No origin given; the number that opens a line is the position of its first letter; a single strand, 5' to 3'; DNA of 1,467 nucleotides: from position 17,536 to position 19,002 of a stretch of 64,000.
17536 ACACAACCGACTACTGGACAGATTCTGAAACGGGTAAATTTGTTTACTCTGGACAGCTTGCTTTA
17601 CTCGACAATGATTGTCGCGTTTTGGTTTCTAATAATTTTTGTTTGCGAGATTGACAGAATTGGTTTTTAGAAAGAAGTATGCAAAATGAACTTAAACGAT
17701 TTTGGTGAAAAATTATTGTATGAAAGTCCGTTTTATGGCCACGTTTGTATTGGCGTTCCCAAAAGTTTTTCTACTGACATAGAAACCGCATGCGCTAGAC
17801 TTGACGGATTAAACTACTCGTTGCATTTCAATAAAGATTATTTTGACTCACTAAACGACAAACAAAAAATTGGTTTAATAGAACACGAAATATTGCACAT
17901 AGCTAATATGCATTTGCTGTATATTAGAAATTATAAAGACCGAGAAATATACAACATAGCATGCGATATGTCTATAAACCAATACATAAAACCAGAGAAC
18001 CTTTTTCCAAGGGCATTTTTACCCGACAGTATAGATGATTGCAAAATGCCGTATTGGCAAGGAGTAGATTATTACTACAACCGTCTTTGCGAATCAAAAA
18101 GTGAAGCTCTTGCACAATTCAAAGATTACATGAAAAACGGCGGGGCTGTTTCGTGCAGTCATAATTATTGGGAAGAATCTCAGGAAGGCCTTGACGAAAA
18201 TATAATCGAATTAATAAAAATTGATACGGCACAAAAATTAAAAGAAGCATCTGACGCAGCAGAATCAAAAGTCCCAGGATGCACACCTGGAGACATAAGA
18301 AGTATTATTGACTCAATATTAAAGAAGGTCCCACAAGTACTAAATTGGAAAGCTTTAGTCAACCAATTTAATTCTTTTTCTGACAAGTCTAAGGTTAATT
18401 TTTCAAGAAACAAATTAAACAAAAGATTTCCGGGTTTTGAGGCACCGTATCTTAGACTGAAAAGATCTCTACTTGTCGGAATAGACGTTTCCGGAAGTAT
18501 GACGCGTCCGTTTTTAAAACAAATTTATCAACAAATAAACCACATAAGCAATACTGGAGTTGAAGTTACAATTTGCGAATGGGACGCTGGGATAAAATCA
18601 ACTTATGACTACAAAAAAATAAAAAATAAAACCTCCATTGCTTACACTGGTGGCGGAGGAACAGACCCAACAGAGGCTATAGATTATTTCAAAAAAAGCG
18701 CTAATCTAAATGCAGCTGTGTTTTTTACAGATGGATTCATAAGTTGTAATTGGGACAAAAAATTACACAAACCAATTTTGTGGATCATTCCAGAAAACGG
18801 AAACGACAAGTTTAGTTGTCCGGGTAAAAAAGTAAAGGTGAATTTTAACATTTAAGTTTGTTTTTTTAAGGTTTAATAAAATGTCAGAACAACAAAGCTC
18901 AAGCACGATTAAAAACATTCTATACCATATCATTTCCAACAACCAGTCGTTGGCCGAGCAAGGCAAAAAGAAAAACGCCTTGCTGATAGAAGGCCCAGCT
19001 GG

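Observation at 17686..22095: Phage-encoded MoxR AAA+ ATPase and HExxH-vWA partner, followed by a ~680-aa low-complexity protein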

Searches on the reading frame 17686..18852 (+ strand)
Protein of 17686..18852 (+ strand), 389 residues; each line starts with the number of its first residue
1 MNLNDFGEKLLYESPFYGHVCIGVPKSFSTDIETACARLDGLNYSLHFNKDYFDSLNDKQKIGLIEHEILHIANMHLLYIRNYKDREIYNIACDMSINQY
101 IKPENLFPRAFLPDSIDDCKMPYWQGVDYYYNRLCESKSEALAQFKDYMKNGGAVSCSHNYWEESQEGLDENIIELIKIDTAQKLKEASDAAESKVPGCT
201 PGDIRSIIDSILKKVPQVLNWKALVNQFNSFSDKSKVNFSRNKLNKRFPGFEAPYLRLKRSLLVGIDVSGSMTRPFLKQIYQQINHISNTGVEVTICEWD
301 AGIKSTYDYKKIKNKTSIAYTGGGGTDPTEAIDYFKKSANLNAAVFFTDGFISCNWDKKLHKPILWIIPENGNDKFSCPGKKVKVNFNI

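Call 3: search_protein_families(library=pfam, proteins=[window:17686-18852:+], max_evalue=0.01)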
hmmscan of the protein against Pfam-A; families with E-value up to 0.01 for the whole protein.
window:17686-18852:+ (389 aa): 3 families
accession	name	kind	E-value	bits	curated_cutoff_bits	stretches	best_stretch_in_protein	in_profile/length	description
PF13203.12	DUF2201_N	-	6.7e-13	49.3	23.2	1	35-228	36-235/271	Putative metallopeptidase domain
PF09967.15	DUF2201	-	3.8e-09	37.2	26.4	1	263-373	2-111/123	VWA-like domain (DUF2201)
PF18894.6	PhageMetallopep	-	6.1e-06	26.8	23.7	1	40-72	62-93/134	Putative phage metallopeptidase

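Call 4: search_protein_families(library=phrogs, proteins=[window:17686-18852:+], max_evalue=0.001)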
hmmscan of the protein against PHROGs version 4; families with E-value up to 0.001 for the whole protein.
window:17686-18852:+ (389 aa): 2 families
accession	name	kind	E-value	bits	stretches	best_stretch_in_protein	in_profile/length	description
phrog_1314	-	DNA, RNA and nucleotide metabolism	5.6e-57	194.6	1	9-375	21-381/394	HNH endonuclease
phrog_30358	-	unknown function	0.00085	20.3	0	191-374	6-189/204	-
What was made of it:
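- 17686..18855 (+): ORF1, 389 aa: an N-terminal zincin-like metallopeptidase domain (DUF2201_N) fused to a C-terminal vWA/MIDAS domain (DUF2201). Belongs to the N4 gp25 family. Pfam scores are above the curated cut-offs (call 3). phrog_1314 matches at 5.6e-57; its 'HNH endonuclease' label does not fit the domains found (call 4).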

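Call 6: search_solved_structures(query=window:17686-18852:+, max_evalue=1)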
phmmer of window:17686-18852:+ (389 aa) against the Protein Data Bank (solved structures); distinct sequences matched with E-value up to 1: 1.
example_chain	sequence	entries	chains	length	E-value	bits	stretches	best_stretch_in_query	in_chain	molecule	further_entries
6ncl_b6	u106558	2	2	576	0.28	13.3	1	70-125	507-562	P2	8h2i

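Call 9: search_dna_similar(query=window:17686-18852:+, collection=phages, mode=protein, max_rows=40)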
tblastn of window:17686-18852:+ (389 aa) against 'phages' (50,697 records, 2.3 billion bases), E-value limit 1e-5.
Records with a match: 330; places in all: 330; records where one place covers at least 80% of the query: 324.
Best place of each record, by identity: <60% 330.
By first word of the organism name: Vibrio 78; Escherichia 63; Pseudomonas 47; Achromobacter 16; Erwinia 14; Klebsiella 13; Rhizobium 13; Salmonella 11; Stenotrophomonas 10; Bacillus 9; and 21 more.
By host as written in the record: - 78; Escherichia coli 26; Pseudomonas aeruginosa 22; Achromobacter xylosoxidans I2BC 11; Stenotrophomonas maltophilia 8; Klebsiella pneumoniae 8; Vibrio splendidus 6; Escherichia sp. 5; and 88 more.
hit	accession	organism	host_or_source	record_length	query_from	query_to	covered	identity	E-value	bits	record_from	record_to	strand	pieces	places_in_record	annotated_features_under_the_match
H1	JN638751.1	Bacillus phage G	Bacillus megaterium str. ATCC 43725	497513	9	366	92%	28.1%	4e-14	80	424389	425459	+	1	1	576: gp576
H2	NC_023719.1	Bacillus phage G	Bacillus megaterium str. ATCC 43725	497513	9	366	92%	28.1%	4e-14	80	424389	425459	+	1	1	576: HNH endonuclease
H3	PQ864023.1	Enterobacter phage vB_Ecl_SABI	Enterobacter cloacae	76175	16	389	96%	26.2%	9e-18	91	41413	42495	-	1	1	hypothetical protein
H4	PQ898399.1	Enterobacter phage SonariX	Enterobacter cloacae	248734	16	389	96%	26.2%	9e-18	91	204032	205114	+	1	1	hypothetical protein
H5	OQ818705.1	Erwinia phage Pastis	Erwinia amylovora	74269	16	385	95%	25.9%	4e-14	80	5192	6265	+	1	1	metallopeptidase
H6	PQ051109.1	Erwinia phage Fifi011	Erwinia amylovora YBK14808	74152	16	388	96%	25.6%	7e-15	82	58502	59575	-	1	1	HNH endonuclease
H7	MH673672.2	Thermus phage phiFa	Thermus thermophilus HB27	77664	10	386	97%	25.0%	6e-18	92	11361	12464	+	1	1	hypothetical protein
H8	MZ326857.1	Stenotrophomonas phage Piffle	Stenotrophomonas maltophilia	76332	14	367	91%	26.6%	4e-16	86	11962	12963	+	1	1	putative metallopeptidase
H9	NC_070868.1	Stenotrophomonas phage Piffle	Stenotrophomonas maltophilia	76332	14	367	91%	26.6%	4e-16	86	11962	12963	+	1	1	HNH endonuclease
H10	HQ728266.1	Erwinia phage vB_EamP-S6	Erwinia amylovora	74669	16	385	95%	25.3%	5e-13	77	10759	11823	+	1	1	gp036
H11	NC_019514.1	Erwinia phage vB_EamP-S6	Erwinia amylovora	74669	16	385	95%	25.3%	5e-13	77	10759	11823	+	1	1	HNH endonuclease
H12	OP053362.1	Cyanophage S-TIM54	Parasynechococcus marenigrum WH 8102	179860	1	372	96%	25.1%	6e-8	61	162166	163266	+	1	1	hypothetical protein | MoxR-like ATPase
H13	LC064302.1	Pseudomonas phage KPP21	Pseduomonas aeruginosa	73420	11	376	94%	25.2%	6e-12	73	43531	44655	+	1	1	hypothetical protein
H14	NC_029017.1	Pseudomonas phage KPP21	Pseduomonas aeruginosa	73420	11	376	94%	25.2%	6e-12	73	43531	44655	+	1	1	HNH endonuclease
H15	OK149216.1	Acinetobacter phage vB_IME_Ab2712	Acinetobacter baumannii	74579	16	385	95%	24.9%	3e-18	93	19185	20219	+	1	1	record has no annotation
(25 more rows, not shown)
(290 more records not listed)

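Call 12: get_annotated_region(hit=H12, flank=4000)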
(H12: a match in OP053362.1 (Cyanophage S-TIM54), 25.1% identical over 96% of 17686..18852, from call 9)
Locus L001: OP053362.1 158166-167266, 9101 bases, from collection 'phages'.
description: Cyanophage S-TIM54, complete genome.
organism: Cyanophage S-TIM54 (NCBI taxid 1137744)
taxonomy: Viruses; Duplodnaviria; Heunggongvirae; Uroviricota; Caudoviricetes; Aurunvirus
host: Parasynechococcus marenigrum WH 8102; source: Red Sea, Station A, 20 m; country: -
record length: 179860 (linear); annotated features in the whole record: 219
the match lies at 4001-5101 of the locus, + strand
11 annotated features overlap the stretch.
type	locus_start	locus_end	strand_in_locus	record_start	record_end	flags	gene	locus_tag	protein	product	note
CDS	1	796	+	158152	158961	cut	-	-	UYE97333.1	hypothetical protein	-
CDS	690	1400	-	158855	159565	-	-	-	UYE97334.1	hypothetical protein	-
CDS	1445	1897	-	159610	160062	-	-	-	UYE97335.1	hypothetical protein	-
CDS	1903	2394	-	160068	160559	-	-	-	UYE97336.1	hypothetical protein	-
CDS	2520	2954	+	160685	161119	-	-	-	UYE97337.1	Hsp20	Bacterial-like gene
CDS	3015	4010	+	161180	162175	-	-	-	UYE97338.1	MoxR-like ATPase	Bacterial-like gene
CDS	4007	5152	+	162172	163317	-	-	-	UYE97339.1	hypothetical protein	-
CDS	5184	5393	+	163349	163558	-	-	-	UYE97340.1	hypothetical protein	-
CDS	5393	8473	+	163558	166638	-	-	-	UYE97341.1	virion structural protein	virion structural protein and packaging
CDS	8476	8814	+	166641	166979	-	-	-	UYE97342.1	hypothetical protein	-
CDS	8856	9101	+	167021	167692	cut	-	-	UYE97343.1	ThyX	DNA replication metabolism modification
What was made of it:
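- In S-TIM54 a virion structural gene lies two genes downstream (call 12). In cyanophage S-TIM54 the pair is flanked by Hsp20 and lies close to a 1026-aa virion structural protein (call 12).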

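Call 13: get_annotated_region(hit=H5, flank=4000)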
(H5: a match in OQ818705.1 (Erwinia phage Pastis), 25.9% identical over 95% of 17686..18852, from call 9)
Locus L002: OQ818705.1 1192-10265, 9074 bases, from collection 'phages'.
description: Erwinia phage Pastis, complete genome.
organism: Erwinia phage Pastis (NCBI taxid 3056489)
taxonomy: Viruses; Duplodnaviria; Heunggongvirae; Uroviricota; Caudoviricetes; Schitoviridae; Waedenswilvirus
host: Erwinia amylovora; source: soil - pear; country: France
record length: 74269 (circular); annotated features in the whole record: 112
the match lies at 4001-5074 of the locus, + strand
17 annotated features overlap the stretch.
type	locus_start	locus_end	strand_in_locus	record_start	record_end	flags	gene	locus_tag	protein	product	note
CDS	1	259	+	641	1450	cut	-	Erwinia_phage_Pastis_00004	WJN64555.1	RNA polymerase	RNA polymerase [Erwinia phage vB_EamP-S6]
CDS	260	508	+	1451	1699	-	-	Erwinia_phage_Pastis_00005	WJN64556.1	hypothetical protein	-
CDS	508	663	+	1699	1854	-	-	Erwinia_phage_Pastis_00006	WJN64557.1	hypothetical protein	-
CDS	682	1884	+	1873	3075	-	-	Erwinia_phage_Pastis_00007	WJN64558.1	RNA polymerase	RNA polymerase [Erwinia phage vB_EamP-S6]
CDS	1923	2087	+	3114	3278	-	-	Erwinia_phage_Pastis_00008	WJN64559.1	hypothetical protein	-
CDS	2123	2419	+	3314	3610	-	-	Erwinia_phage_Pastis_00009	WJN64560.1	hypothetical protein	-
CDS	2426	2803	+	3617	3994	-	-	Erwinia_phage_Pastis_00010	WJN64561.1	putative ATPase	putative ATPase [Brevibacillus phage Sundance]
CDS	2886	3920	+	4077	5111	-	-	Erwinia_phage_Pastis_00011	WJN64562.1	ATPase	ATPase [Erwinia phage vB_EamP-S6]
CDS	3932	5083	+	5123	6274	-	-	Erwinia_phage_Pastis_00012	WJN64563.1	metallopeptidase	metallopeptidase [Escherichia phage Pollock]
CDS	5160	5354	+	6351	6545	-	-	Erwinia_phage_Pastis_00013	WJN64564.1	hypothetical protein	-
CDS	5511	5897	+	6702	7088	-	-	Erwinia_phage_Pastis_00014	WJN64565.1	hypothetical protein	-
CDS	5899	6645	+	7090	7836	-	-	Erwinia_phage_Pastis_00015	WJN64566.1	CLP protease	CLP protease [Klebsiella phage Pylas]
CDS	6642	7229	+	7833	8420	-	-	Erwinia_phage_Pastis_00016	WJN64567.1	hypothetical protein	-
CDS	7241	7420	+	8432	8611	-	-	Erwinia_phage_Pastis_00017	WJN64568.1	hypothetical protein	-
CDS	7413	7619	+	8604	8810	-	-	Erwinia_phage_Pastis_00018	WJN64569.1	hypothetical protein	-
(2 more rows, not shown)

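Call 14: get_annotated_region(hit=H7, flank=4000)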
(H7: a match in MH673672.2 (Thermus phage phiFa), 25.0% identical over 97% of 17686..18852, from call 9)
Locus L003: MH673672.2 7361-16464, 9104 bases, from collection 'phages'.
description: Thermus phage phiFa, complete genome.
organism: Thermus phage phiFa (NCBI taxid 1400796)
taxonomy: Viruses; Duplodnaviria; Heunggongvirae; Uroviricota; Caudoviricetes
host: Thermus thermophilus HB27; source: hot spring water; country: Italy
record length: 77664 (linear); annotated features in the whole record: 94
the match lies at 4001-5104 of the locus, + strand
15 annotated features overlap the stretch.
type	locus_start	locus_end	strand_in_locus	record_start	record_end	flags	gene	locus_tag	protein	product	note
CDS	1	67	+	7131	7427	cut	-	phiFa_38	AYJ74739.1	hypothetical protein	-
CDS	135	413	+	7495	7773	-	-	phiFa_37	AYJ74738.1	hypothetical protein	-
CDS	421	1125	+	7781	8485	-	-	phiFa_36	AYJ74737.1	hypothetical protein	-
CDS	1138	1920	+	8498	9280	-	-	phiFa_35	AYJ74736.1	hypothetical protein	-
CDS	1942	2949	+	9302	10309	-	-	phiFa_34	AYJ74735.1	AAA+ superfamily ATPase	-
CDS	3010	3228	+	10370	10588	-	-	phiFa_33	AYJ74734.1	hypothetical protein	-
CDS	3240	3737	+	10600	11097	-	-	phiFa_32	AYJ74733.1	ribonuclease H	-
CDS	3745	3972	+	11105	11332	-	-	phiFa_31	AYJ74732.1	hypothetical protein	-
CDS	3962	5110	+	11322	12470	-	-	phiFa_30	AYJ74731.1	hypothetical protein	-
CDS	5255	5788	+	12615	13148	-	-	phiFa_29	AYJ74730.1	hypothetical protein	-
CDS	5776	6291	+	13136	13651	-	-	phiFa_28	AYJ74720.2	hypothetical protein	-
CDS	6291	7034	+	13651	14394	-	-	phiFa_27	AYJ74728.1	hypothetical protein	-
CDS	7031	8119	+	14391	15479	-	-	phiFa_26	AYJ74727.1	hypothetical protein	-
CDS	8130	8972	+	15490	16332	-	-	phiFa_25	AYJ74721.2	hypothetical protein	-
CDS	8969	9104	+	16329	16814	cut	-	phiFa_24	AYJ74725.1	hypothetical protein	-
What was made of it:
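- The pair also occurs in cultured phages: S-TIM54, Pastis and phiFa (calls 12-14).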

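Call 15: get_annotated_region(hit=H2, flank=4000)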
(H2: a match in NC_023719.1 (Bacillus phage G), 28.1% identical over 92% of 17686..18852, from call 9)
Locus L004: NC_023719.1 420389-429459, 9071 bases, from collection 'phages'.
description: Bacillus phage G, complete genome.
organism: Bacillus phage G (NCBI taxid 2884420)
taxonomy: Viruses; Duplodnaviria; Heunggongvirae; Uroviricota; Caudoviricetes; Donellivirus; Donellivirus gee
host: Bacillus megaterium str. ATCC 43725; source: soil; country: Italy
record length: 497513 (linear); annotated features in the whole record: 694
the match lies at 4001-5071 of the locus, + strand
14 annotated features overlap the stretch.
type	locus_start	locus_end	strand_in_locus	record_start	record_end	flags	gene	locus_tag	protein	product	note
CDS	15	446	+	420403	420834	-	568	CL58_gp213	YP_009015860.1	gp568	-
CDS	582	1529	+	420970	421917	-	569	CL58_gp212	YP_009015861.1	gp569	-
CDS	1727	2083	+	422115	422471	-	570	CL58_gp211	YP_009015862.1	gp570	metal-dependent hydrolase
CDS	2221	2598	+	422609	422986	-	571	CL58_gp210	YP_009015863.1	gp571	-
CDS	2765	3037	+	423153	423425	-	572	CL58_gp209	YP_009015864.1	gp572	-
CDS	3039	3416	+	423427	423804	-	573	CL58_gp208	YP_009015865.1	gp573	-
CDS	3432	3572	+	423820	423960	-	574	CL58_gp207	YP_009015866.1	gp574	-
CDS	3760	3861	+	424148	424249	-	575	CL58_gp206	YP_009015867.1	gp575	-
CDS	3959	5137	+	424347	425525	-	576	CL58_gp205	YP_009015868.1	HNH endonuclease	-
CDS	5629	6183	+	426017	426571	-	577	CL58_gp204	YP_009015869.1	gp577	-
CDS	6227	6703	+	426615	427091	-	578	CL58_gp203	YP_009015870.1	gp578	-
CDS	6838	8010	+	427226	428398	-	579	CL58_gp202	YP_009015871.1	gp579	-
CDS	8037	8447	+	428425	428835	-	580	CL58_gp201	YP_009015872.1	gp580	-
CDS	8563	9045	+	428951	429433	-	581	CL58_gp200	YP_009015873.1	gp581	-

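Call 26: find_homologous_proteins(query=window:17686-18852:+, max_evalue=0.00001)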
Query window:17686-18852:+ (389 aa): 44 proteins with E <= 0.00001 among 2459 candidates.
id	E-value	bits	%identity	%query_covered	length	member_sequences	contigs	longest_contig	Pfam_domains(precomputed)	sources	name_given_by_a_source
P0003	4.1e-260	880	97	100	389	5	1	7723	PF18894.7,PF13203.13,PF09967.16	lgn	-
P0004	1.6e-104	368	37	99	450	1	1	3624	PF13203.13,PF09967.16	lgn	-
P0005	1.7e-61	226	37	99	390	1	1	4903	PF13203.13,PF09967.16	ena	-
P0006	4.7e-61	225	37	99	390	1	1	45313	PF13203.13,PF09967.16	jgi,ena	jgi:predicted metal-dependent peptidase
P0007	5.9e-61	225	36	99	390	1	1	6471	PF13203.13,PF09967.16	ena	-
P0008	6.3e-61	225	37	99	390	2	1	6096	PF13203.13,PF09967.16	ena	-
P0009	1.3e-60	224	36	99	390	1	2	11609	PF13203.13,PF09967.16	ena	-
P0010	1.3e-60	224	36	99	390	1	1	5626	PF13203.13,PF09967.16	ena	-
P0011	2.0e-60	223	36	99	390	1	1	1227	PF13203.13,PF09967.16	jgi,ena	jgi:predicted metal-dependent peptidase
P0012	2.0e-60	223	36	99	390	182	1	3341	PF13203.13,PF09967.16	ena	-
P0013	2.6e-60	223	36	99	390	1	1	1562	PF13203.13,PF09967.16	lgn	-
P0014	2.6e-60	223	36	99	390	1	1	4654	PF13203.13,PF09967.16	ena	-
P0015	3.0e-60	222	36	99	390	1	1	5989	PF13203.13,PF09967.16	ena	-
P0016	3.1e-60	222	36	99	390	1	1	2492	PF13203.13,PF09967.16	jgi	jgi:predicted metal-dependent peptidase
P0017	4.0e-60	222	36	99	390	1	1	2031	PF13203.13,PF09967.16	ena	-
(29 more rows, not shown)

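Call 31: search_protein_families(library=ncbifam, proteins=[window:17686-18852:+], max_evalue=0.01)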
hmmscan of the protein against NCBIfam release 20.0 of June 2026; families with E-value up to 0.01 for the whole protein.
window:17686-18852:+ (389 aa): 0 families

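Call 32: search_protein_families(library=padloc, proteins=[window:17686-18852:+], max_evalue=0.01)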
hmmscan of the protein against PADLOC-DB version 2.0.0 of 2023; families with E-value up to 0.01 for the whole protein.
window:17686-18852:+ (389 aa): 0 families
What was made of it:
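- Closest known: vWA-MoxR ternary conflict systems of multicellular bacteria. Different: None was found here by Pfam or PADLOC (calls 3, 32).
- PADLOC gives no similarity to defence components (call 32).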

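Call 87: search_solved_structures(query=A6, max_evalue=5, show_alignments=3)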
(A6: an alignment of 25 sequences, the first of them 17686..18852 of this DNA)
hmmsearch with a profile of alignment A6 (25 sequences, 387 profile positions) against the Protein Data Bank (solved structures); distinct sequences matched with E-value up to 5: 54.
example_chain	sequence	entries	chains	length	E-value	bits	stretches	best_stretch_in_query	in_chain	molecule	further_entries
9das_A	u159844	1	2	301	2.4e-05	27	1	255-359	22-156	Flagellin hook IN motif family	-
1n3y_A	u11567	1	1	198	3e-05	26.8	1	254-364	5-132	Integrin alpha-X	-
3k6s_A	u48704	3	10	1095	0.00092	21.8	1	255-364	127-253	Integrin alpha-X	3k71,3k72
4neh_A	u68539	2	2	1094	0.00095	21.8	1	255-364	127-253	Integrin alpha-X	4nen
5es4_A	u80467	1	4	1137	0.00097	21.8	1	255-364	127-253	Integrin alpha-X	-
4qhf_A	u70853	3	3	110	0.0041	19.7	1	35-77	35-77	Uncharacterized protein MJ1213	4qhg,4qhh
4qhj_A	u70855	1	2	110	0.0041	19.7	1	35-77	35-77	Uncharacterized protein MJ1213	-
4qhi_A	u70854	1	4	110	0.0058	19.2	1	36-77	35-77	Uncharacterized protein MJ1213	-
9vlg_A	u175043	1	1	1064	0.007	18.9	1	250-356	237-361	Isoform 2 of Voltage-dependent calcium channel subunit alpha-2/delta-1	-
8if3_A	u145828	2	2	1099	0.0074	18.9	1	250-356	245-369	Voltage-dependent calcium channel subunit alpha-2/delta-1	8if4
8hlp_F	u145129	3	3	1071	0.0075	18.8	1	250-356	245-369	Voltage-dependent calcium channel subunit alpha-2/delta-1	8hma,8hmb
7xlq_D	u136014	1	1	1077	0.0076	18.8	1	250-356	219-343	Voltage-dependent calcium channel subunit alpha-2/delta-1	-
7mix_D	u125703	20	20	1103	0.0079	18.8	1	250-356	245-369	Voltage-dependent calcium channel subunit alpha-2/delta-1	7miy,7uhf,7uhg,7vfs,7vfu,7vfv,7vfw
9hll_A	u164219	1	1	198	0.008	18.8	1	255-355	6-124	Integrin alpha-M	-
8x90_B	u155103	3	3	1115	0.008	18.8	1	250-356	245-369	Voltage-dependent calcium channel subunit alpha-2/delta-1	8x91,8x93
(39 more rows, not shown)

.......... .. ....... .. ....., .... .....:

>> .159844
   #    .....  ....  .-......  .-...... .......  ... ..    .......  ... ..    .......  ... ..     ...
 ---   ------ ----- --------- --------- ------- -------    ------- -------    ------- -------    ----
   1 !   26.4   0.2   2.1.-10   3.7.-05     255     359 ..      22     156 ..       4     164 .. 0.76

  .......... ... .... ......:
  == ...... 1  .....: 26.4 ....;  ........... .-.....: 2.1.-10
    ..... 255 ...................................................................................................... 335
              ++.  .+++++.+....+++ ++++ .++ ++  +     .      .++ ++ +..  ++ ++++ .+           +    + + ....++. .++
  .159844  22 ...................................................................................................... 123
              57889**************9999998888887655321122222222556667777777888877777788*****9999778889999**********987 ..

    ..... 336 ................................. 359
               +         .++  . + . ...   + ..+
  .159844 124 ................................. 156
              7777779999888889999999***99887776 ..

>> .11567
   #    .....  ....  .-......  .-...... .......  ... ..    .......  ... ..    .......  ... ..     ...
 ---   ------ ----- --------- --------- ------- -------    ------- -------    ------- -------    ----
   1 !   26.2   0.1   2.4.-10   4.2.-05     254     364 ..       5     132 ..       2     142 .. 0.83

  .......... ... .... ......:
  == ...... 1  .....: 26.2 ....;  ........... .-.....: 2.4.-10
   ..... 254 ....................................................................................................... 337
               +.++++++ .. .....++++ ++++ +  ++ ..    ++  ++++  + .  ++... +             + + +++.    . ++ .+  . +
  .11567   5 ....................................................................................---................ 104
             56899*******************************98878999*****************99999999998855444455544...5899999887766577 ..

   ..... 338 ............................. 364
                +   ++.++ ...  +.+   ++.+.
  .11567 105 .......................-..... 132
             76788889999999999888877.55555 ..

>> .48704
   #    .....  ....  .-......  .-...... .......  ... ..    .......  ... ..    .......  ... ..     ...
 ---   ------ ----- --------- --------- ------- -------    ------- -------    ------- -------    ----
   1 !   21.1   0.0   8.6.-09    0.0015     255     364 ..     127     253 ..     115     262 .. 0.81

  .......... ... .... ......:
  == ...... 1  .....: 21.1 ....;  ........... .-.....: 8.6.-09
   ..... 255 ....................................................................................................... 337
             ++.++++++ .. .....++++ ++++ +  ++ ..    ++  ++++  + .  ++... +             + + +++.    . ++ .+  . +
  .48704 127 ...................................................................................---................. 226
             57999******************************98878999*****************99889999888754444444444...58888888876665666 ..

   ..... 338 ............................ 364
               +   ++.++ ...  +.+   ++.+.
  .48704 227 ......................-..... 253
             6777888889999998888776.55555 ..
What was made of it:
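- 17686..18855 (+): A family profile hits integrin I domains at E 3e-5 and the minigluzincin MJ1213 at E 0.004 (call 87).
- On DUF2201_N / DUF2201 family (N4 gp25-like peptidase-vWA proteins): A weak profile hit links it to the minigluzincin MJ1213 (E 0.004) and to BepA (call 87).
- On vWA / MIDAS domain: The family profile hits integrin alpha-X and alpha-M I domains (E 3e-5) and the alpha2-delta vWA domain (call 87).
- Domains are supported by calls 3, 4 and 87.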
